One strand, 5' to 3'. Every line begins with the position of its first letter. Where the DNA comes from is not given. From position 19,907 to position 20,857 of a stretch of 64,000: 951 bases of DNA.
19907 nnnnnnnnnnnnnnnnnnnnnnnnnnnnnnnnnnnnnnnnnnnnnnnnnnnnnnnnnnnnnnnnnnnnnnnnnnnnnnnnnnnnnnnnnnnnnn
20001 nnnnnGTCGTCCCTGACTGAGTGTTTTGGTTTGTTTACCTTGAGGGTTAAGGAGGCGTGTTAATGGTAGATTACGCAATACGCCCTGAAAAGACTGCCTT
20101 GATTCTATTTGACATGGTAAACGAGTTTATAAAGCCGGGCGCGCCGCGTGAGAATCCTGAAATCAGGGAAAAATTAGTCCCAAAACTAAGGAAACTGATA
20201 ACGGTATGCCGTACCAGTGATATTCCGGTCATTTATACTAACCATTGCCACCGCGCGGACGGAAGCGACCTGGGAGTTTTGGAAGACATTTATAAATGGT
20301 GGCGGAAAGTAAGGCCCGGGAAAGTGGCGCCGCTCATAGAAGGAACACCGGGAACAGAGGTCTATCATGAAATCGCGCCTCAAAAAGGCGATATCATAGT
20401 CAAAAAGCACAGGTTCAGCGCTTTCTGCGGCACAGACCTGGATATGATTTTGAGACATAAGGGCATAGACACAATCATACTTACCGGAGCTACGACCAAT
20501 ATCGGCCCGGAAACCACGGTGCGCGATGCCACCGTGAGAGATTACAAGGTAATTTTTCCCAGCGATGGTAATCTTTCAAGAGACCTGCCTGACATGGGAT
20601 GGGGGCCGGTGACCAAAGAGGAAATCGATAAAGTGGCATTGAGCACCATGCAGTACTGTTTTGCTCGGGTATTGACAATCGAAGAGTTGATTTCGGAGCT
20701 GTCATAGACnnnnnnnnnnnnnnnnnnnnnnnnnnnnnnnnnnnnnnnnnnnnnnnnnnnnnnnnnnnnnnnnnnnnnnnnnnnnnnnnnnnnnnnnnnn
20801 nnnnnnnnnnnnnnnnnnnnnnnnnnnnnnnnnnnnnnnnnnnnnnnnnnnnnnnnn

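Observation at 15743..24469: Eight-gene operon joining an ATP-dependent HyuA/HyuB/gamma carboxylase-like enzyme to a UbiD, two isochorismatase-fold proteins, an Isf-like flavoprotein and a nitroreductase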

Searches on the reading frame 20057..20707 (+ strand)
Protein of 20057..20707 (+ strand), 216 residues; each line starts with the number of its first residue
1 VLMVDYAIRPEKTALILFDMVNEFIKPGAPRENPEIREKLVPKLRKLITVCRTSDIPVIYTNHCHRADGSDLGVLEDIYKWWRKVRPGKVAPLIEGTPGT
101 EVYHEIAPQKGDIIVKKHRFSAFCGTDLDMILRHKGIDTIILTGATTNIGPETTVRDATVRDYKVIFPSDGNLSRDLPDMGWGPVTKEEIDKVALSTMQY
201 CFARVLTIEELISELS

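Call 3: search_protein_families(library=pfam, proteins=[window:20057-20707:+])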
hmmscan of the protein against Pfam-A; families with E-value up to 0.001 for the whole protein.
window:20057-20707:+ (216 aa): 1 family
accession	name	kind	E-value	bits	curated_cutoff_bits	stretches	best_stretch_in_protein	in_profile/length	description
PF00857.26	Isochorismatase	-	5.3e-39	134.5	27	1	13-210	1-175/175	Isochorismatase domain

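Call 4: search_protein_families(library=ncbifam, proteins=[window:20057-20707:+])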
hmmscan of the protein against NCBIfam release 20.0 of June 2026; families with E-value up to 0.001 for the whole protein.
window:20057-20707:+ (216 aa): 4 families
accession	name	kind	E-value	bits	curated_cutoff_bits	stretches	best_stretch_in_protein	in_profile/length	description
NF050097.1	BiurAmidohydBiuH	equivalog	9.8e-24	84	370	1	7-172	13-186/221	biuret amidohydrolase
NF008517.0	PRK11440.1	equivalog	1.3e-17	64.3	195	1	9-170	5-154/188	hydrolase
TIGR03614.1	RutB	equivalog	1.8e-17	63.8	377.95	1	7-170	10-184/226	pyrimidine utilization protein B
NF008623.0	PRK11609.1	equivalog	8.1e-06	25.8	174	0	12-69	3-58/213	bifunctional nicotinamidase/pyrazinamidase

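Call 25: search_solved_structures(query=window:20057-20707:+, show_alignments=3)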
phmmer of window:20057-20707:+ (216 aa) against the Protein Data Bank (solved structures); distinct sequences matched with E-value up to 0.001: 48.
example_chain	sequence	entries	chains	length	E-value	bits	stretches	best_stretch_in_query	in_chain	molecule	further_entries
3irv_A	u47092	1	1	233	6.1e-39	137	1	3-214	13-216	CYSTEINE HYDROLASE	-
3eef_A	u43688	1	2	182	5.4e-25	91.4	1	12-178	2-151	N-carbamoylsarcosine amidase related protein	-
3hb7_A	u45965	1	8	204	2.3e-22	82.8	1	12-176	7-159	Isochorismatase hydrolase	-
6xjm_A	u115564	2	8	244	8.4e-22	81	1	5-172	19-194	Biuret hydrolase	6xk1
3hu5_A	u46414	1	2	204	2.9e-21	79.2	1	11-174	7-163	Isochorismatase family protein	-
6azn_A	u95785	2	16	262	1.7e-20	76.7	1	7-170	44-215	Putative amidase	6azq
1nba_A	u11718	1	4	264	4.2e-20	75.4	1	12-170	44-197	N-CARBAMOYLSARCOSINE AMIDOHYDROLASE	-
6azo_A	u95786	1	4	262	4.5e-20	75.3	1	7-170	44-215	Putative amidase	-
5bk6_A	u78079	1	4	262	2.9e-19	72.7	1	7-170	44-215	Putative amidase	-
6azs_A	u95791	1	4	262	3.1e-19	72.6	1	7-170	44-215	Putative amidase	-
6xj4_A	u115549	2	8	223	1.5e-16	63.7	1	6-172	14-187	Cysteine hydrolase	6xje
3txy_A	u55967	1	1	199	1.7e-16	63.6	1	13-171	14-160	Isochorismatase family protein family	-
6xix_A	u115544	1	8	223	4.1e-16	62.4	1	6-172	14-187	Cysteine hydrolase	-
3kl2_A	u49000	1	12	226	4.2e-15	59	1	8-170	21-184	Putative isochorismatase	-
2fq1_A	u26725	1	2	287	4.4e-15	59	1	4-171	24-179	Isochorismatase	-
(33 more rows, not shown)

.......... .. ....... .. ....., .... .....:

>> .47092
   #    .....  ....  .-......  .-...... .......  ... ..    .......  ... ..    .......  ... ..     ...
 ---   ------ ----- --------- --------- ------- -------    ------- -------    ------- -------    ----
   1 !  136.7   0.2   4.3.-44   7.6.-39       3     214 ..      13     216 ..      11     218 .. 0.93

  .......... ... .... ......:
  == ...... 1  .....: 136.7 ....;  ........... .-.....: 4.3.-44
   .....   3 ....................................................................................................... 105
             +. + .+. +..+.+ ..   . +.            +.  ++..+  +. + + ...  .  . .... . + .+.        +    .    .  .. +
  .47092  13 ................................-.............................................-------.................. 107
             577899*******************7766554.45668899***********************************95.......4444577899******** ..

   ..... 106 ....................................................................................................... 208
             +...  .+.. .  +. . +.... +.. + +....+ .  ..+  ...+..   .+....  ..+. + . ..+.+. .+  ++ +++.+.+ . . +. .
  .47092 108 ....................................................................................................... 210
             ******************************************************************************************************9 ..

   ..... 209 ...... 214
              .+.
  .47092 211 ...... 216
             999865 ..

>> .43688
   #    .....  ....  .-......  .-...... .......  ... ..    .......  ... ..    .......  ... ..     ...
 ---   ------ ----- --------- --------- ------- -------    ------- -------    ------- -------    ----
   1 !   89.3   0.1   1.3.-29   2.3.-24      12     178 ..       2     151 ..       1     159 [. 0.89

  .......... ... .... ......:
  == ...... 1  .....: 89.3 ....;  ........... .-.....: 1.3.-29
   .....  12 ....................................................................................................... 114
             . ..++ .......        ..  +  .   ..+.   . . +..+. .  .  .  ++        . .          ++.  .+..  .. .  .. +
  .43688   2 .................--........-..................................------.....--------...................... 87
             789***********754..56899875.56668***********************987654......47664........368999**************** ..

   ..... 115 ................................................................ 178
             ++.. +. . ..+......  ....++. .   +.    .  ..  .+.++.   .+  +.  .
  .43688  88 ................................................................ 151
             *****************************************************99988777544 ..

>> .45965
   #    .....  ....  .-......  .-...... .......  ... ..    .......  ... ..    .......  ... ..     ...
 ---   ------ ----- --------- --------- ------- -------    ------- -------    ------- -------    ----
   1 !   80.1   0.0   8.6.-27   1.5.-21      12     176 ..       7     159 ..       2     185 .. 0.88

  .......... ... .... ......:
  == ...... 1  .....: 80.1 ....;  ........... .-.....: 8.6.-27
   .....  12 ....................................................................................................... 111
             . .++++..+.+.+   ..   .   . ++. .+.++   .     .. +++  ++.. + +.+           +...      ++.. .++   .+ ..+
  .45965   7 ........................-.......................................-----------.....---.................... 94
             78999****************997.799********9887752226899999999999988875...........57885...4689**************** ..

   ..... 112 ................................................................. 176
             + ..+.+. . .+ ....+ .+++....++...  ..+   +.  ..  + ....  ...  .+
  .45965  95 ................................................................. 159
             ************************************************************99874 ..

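Call 55: find_related_loci(query=A2, collection=metagenome_contigs, flank=10000)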
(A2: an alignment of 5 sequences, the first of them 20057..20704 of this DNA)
Query A2 (216 aa) in metagenome_contigs; peptide patterns used: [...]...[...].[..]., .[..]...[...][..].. (x = any residue, [..] = any of these).
600 stretches matched a pattern (row limit reached: there are more); 517 encode a relative of the query (tblastn E <= 1e-3); the best 80 are kept; 80 distinct loci.
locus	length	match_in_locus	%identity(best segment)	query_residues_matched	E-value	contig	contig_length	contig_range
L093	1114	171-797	60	3-216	4e-91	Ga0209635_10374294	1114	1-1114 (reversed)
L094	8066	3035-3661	52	2-216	4e-69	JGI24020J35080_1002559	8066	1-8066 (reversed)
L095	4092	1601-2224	50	2-215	1e-65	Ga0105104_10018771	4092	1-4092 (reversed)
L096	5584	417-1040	50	2-215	3e-64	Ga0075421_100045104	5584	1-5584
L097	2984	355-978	47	2-215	8e-59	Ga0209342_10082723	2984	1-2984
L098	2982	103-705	47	7-213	1e-57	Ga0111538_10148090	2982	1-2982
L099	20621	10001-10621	42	3-215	6e-57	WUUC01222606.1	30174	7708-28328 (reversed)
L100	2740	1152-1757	47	8-215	2e-55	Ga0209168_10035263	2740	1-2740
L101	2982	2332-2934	45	8-214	1e-55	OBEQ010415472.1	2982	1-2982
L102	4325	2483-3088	45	8-215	6e-55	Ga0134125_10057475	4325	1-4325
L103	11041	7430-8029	42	7-212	8e-54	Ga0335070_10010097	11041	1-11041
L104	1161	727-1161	57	3-152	3e-56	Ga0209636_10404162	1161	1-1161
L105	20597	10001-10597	45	8-212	7e-53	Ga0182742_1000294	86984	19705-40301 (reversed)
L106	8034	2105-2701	45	8-212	2e-52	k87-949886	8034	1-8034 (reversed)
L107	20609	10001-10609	41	7-215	3e-52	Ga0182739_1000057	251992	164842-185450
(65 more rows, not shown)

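Call 97: search_protein_representatives(protein=window:20063-20704:+)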
Query: 214 residues. Proteins with E-value up to 0.001 (for the whole library): 8822; up to 1e-10: 1903; up to 1e-30: 63. The best 150 are listed.
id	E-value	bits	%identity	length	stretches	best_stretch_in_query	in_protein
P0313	1.0e-61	224.5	52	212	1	1-213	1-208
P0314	5.0e-58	212.5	51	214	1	1-214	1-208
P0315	7.3e-52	192.3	45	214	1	7-213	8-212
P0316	1.4e-50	188.2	46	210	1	1-214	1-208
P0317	1.8e-44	168.2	46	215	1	1-213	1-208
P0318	6.8e-44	166.3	41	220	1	3-209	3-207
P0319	5.9e-43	163.2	44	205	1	4-212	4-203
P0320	1.2e-42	162.2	44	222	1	1-213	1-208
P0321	8.7e-42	159.4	40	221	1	6-211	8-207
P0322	3.1e-41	157.6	40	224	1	4-212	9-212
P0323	5.0e-41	156.9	43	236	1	1-213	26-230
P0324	6.7e-41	156.5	45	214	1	1-213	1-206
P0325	7.0e-40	153.2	57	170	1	1-133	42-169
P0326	8.5e-40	152.9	40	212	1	6-210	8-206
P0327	1.4e-39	152.2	39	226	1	2-211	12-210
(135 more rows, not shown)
